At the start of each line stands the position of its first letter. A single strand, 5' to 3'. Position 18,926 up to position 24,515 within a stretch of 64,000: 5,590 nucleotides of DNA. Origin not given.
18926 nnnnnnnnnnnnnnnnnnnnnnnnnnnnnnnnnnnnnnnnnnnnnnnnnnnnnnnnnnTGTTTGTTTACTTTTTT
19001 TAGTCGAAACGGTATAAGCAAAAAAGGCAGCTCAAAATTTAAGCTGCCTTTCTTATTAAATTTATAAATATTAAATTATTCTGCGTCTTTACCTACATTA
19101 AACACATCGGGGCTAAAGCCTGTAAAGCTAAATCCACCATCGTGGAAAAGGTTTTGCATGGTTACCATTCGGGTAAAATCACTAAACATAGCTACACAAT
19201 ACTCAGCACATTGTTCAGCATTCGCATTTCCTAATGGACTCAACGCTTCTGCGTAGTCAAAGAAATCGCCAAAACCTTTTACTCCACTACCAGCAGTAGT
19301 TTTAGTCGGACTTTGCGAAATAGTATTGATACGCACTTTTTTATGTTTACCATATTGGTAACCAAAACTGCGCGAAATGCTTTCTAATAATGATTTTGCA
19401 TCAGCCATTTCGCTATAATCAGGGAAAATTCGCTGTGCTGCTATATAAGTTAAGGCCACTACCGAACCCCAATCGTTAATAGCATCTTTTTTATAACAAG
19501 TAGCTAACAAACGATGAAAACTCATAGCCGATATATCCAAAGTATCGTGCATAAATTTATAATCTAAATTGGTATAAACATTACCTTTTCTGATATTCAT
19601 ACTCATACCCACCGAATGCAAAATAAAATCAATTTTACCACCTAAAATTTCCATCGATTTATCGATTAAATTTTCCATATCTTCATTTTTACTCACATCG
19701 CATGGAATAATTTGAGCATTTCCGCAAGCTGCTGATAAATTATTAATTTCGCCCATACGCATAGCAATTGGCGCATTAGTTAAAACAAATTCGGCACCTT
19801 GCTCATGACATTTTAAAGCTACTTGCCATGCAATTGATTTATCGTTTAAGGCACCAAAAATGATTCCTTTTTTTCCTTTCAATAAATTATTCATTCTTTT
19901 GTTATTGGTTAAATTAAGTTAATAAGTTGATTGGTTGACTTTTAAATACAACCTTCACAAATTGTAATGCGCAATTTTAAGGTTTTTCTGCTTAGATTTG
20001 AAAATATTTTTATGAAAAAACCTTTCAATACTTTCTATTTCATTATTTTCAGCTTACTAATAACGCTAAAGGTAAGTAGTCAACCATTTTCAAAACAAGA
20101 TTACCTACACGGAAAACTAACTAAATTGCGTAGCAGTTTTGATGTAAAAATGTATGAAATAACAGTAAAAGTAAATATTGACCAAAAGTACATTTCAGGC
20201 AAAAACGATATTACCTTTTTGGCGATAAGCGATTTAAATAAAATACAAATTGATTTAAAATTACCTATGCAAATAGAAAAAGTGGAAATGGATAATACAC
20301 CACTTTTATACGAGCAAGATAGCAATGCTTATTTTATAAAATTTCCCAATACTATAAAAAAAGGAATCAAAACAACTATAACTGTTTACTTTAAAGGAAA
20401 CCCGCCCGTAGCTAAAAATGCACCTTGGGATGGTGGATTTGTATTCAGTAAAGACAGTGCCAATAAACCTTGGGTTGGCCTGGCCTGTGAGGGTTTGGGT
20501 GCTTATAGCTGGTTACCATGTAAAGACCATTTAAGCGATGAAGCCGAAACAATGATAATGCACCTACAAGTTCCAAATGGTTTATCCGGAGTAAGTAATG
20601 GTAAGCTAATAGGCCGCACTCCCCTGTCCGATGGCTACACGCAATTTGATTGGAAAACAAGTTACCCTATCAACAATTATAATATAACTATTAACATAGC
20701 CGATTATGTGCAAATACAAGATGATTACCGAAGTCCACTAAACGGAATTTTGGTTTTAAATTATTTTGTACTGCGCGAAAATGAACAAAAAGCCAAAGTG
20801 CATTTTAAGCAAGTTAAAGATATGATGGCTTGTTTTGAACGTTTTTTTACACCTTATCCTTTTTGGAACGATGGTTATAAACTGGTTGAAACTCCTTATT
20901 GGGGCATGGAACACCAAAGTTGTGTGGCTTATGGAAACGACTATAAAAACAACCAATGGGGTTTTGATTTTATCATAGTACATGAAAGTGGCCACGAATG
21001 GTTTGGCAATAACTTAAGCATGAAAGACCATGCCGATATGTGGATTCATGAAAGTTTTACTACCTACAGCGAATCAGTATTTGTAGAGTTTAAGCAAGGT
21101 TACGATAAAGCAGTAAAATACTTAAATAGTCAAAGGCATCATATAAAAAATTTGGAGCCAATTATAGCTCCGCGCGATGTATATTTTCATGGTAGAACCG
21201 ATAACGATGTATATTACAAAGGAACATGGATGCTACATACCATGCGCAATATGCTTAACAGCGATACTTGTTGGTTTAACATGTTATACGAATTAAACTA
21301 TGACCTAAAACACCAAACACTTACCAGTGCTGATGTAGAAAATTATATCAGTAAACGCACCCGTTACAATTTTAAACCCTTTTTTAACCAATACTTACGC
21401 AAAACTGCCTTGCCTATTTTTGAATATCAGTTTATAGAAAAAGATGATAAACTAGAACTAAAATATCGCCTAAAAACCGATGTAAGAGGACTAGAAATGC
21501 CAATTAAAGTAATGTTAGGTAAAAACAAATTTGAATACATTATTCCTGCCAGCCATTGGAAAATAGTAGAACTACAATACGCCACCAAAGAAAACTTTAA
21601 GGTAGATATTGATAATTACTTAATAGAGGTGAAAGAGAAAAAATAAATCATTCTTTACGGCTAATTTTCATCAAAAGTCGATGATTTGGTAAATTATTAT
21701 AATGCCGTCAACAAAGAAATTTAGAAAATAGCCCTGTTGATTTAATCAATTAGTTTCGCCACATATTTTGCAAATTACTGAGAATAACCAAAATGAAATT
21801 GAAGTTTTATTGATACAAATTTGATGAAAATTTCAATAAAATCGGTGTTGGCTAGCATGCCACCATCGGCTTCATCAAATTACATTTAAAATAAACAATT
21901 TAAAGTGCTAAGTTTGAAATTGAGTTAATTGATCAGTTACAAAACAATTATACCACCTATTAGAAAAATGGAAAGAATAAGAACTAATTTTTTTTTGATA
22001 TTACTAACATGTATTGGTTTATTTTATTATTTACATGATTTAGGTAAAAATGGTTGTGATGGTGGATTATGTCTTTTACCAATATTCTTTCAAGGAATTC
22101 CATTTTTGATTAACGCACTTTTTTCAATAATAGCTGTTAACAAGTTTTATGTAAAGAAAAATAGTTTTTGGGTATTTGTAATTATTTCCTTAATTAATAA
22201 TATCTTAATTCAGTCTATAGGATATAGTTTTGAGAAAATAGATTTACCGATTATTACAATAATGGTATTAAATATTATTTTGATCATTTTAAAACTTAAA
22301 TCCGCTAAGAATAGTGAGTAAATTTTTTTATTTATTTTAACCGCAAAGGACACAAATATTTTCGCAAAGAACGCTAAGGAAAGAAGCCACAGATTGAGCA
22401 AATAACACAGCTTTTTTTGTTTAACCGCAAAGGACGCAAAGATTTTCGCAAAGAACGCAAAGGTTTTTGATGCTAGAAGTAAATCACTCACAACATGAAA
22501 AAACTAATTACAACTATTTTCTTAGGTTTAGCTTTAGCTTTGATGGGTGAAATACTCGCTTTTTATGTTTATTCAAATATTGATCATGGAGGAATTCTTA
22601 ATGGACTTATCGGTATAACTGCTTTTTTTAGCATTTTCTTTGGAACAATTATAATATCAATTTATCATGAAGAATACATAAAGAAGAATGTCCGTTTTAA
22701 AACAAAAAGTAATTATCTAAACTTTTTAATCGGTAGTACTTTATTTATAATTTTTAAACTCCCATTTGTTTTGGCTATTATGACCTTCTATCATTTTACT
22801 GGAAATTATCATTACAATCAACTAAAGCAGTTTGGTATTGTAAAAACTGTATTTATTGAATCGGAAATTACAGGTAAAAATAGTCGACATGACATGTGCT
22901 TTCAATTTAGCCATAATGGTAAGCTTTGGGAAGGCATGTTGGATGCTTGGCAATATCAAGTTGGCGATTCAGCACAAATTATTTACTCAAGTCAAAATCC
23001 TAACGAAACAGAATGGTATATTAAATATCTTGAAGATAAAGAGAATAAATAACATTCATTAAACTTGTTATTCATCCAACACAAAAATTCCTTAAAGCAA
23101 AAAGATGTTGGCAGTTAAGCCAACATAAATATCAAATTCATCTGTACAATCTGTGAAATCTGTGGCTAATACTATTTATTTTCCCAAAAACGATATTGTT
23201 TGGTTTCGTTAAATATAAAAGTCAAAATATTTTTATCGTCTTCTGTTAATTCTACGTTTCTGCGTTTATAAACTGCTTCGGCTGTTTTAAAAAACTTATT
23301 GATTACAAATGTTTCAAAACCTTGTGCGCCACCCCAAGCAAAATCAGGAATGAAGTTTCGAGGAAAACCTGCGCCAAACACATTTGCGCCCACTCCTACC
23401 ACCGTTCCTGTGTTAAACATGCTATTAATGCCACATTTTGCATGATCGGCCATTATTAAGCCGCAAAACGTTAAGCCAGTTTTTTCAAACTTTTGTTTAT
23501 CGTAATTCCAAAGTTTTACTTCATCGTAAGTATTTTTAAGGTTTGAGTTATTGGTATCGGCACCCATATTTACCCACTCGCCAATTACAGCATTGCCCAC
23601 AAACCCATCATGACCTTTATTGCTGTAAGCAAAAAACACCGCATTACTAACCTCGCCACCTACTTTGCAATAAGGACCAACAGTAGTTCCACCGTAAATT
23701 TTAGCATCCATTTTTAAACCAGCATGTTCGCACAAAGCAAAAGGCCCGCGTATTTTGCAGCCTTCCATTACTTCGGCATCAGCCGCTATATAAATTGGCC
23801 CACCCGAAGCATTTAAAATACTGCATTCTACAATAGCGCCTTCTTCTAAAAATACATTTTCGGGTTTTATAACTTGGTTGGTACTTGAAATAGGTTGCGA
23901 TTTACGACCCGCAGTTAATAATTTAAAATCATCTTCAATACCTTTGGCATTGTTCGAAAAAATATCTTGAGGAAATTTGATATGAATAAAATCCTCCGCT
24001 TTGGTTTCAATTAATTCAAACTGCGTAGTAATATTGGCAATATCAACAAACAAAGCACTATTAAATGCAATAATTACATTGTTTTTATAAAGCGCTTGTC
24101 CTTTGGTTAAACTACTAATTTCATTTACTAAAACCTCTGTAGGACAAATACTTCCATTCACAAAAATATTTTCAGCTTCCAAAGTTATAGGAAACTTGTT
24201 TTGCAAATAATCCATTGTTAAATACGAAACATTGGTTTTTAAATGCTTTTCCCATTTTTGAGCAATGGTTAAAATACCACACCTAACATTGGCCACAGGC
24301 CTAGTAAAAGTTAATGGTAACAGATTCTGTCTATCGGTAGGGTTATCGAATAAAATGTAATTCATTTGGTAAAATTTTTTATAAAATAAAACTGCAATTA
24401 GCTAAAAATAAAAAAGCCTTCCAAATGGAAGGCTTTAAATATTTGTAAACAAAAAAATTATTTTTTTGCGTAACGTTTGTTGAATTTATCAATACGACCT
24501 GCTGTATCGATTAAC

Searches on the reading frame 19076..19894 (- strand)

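Call 61: search_protein_families(library=pfam, proteins=[window:19076-19894:-], max_evalue=0.001)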
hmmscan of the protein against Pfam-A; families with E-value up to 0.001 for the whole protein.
window:19076-19894:- (272 aa): 2 families
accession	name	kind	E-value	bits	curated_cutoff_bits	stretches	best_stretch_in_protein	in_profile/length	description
PF13561.12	adh_short_C2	-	1.1e-57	195.8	27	1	14-256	1-236/236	Enoyl-(Acyl carrier protein) reductase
PF00106.31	adh_short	-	4.1e-12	46.4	26.6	1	19-201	10-186/195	short chain dehydrogenase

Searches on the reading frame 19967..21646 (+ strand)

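Call 61: search_protein_families(library=pfam, proteins=[window:19967-21646:+], max_evalue=0.001)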
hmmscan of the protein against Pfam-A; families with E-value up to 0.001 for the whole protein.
window:19967-21646:+ (559 aa): 2 families
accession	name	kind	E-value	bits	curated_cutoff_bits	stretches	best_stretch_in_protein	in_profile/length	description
PF17900.6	Peptidase_M1_N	-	1.3e-09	38.8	25.8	1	62-238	4-185/186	Peptidase M1 N-terminal domain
PF01433.26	Peptidase_M1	-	1.5e-09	38.2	27.7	1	330-476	64-218/218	Peptidase family M1 domain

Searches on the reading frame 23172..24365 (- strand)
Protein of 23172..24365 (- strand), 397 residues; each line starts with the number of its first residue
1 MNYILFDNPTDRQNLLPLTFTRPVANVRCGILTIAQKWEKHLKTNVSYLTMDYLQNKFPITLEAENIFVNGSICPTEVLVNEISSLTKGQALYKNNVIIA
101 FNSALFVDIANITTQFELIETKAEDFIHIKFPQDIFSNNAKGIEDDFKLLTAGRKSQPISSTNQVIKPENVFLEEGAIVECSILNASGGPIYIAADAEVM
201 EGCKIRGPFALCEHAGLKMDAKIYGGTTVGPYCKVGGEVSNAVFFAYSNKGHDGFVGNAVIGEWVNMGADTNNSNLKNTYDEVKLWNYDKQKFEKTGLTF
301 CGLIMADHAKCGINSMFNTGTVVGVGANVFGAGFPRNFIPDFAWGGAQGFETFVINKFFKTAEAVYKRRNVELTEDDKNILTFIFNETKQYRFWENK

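Call 60: search_protein_families(library=pfam, proteins=[window:23172-24365:-], max_evalue=0.001)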
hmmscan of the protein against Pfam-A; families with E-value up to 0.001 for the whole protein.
window:23172-24365:- (397 aa): 1 family
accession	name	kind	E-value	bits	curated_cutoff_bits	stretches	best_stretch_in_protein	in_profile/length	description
PF13562.11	NTP_transf_4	-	8.1e-49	166.1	27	1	3-155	1-153/153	Sugar nucleotidyl transferase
